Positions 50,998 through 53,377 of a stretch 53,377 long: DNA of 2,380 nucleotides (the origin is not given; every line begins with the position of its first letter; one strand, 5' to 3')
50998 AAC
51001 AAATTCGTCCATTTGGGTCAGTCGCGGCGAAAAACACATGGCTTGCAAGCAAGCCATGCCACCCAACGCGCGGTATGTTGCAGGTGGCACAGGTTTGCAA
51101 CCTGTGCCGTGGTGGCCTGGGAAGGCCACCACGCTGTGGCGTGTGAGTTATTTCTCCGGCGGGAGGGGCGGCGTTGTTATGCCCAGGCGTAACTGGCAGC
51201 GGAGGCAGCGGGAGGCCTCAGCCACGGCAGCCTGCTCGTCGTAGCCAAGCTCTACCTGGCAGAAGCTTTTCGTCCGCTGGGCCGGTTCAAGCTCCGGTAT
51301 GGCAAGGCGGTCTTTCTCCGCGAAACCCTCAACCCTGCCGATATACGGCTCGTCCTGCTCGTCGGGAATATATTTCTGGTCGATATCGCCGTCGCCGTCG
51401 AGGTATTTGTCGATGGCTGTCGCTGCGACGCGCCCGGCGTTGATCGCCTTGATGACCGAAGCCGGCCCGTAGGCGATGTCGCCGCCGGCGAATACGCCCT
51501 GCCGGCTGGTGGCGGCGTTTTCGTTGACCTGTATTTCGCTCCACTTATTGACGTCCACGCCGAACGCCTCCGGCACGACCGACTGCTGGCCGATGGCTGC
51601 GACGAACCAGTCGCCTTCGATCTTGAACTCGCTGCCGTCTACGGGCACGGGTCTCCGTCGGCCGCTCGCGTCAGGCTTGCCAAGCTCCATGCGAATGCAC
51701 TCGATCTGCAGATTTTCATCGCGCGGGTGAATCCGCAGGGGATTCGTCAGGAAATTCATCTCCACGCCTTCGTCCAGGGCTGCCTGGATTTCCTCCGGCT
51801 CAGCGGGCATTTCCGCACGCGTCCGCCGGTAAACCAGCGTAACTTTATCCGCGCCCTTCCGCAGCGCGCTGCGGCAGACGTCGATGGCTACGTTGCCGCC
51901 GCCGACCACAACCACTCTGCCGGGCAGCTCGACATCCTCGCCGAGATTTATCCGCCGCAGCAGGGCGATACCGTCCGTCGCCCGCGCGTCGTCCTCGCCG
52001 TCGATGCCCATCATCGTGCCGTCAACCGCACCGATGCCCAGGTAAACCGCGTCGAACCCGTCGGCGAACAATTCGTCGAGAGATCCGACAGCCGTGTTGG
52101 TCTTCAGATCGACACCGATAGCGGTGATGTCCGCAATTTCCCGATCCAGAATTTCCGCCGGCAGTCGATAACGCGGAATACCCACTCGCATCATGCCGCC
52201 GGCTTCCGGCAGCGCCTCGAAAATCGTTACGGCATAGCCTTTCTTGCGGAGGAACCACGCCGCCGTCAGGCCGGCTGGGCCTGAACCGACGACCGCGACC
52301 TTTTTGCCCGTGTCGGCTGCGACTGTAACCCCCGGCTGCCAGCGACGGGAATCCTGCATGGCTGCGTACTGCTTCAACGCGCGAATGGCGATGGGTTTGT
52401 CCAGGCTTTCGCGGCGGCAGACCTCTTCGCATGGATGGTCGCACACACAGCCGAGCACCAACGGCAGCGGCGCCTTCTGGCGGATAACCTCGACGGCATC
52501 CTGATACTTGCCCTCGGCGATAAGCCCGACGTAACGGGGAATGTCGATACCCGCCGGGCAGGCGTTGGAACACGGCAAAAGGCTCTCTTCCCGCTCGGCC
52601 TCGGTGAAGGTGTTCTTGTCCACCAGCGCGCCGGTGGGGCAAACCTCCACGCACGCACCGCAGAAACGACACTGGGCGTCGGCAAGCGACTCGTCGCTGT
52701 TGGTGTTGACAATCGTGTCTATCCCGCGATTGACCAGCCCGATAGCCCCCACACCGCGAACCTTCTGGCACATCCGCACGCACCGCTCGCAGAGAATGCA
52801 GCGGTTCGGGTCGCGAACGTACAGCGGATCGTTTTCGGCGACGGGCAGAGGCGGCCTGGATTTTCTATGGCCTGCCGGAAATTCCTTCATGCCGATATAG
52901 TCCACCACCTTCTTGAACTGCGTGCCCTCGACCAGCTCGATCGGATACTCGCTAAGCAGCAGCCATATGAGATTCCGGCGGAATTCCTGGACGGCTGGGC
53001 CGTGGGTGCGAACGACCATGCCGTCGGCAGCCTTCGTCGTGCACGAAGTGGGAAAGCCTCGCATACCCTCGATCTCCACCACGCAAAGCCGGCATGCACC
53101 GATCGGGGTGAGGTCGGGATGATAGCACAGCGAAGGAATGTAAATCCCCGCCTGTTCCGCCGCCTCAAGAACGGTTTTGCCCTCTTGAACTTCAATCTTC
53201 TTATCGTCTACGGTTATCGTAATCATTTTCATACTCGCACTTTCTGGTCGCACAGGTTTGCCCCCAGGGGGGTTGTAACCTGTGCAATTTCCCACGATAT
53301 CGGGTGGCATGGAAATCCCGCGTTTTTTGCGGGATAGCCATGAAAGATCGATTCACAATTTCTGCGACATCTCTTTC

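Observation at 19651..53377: BIME-like mosaics built from at least seven palindromic module families fill at least eleven intergenic gaps, with no transposase in sight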

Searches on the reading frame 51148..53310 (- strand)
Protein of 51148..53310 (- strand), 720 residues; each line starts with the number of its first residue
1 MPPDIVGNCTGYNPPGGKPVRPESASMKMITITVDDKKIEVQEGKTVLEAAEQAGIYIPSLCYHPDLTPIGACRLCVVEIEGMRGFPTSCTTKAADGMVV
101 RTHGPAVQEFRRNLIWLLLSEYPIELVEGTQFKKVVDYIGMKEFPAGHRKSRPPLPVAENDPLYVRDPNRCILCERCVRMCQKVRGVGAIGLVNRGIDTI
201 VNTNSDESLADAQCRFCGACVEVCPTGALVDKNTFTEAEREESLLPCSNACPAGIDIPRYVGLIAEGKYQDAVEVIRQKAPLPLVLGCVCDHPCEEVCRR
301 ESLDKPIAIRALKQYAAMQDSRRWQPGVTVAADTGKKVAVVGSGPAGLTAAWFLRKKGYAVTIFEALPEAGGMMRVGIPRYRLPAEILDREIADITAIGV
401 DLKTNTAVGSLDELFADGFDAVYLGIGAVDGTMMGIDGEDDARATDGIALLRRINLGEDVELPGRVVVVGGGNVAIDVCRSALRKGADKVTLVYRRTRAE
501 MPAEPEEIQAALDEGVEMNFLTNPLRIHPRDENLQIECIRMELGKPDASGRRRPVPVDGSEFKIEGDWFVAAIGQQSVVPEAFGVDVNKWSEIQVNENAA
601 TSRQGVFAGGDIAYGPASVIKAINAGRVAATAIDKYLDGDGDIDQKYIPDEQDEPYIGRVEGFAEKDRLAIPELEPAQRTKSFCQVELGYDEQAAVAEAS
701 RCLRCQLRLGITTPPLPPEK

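Call 45: search_protein_families(library=pfam, proteins=[window:51148-53310:-], max_evalue=0.001)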
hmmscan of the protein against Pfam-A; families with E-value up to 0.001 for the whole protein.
window:51148-53310:- (720 aa): 20 families
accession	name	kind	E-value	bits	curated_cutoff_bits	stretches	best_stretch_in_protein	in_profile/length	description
PF07992.20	Pyr_redox_2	-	1e-30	107.6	26.1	1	336-626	1-291/291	Pyridine nucleotide-disulphide oxidoreductase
PF13510.11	Fer2_4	-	5.2e-23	81.3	22.8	1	28-103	2-80/82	2Fe-2S iron-sulfur cluster binding domain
PF14691.11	Fer4_20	-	1e-19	70.8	25.8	1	245-319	30-107/113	Dihydroprymidine dehydrogenase domain II, 4Fe-4S cluster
PF00070.33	Pyr_redox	-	6.8e-12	46.2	22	1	465-518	1-52/82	Pyridine nucleotide-disulphide oxidoreductase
PF22117.2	Fer4_Nqo3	-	1.7e-11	44.6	27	1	166-229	6-66/67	NADH-quinone oxidoreductase subunit 3, ferredoxin-like domain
PF13450.12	NAD_binding_8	-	2.5e-10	40.9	21.9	1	340-375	1-36/68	NAD(P)-binding Rossmann-like domain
PF13187.11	Fer4_9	-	4.9e-08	33.3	27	1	170-228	1-51/52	4Fe-4S dicluster domain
PF12838.12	Fer4_7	-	1.5e-07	32.2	27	1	170-228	1-52/52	4Fe-4S dicluster domain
PF13237.11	Fer4_10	-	2.3e-07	31.1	25.5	1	165-225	3-53/53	4Fe-4S dicluster domain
PF13738.12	Pyr_redox_3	-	8.7e-07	28.9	30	0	465-505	166-206/305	Pyridine nucleotide-disulphide oxidoreductase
PF01494.25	FAD_binding_3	-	3.5e-06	26.9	22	1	337-369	3-35/349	FAD binding domain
PF00037.32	Fer4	-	4.1e-06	26.8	21.1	1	214-229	8-23/24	4Fe-4S binding domain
PF01266.30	DAO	-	5.1e-06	26.7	27.9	1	337-371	1-35/353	FAD dependent oxidoreductase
PF13241.12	NAD_binding_7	-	3.4e-05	24.8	22.1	0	465-500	9-43/104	Putative NAD(P)-binding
PF14697.11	Fer4_21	-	3.4e-05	24.3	35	1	167-226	4-53/59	4Fe-4S dicluster domain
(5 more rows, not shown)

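Call 48: find_encoding_contigs(protein=window:51148-53232:-, flank=10000, max_places=6)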
Protein window:51148-53232:- (694 aa): no gene with exactly this product is on record in the collection.

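Call 49: find_encoding_contigs(protein=window:51148-53226:-, flank=10000, max_places=6)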
Protein window:51148-53226:- (692 aa): no gene with exactly this product is on record in the collection.

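Call 50: find_encoding_contigs(protein=window:51148-53310:-, flank=10000, max_places=6)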
Protein window:51148-53310:- (720 aa): no gene with exactly this product is on record in the collection.
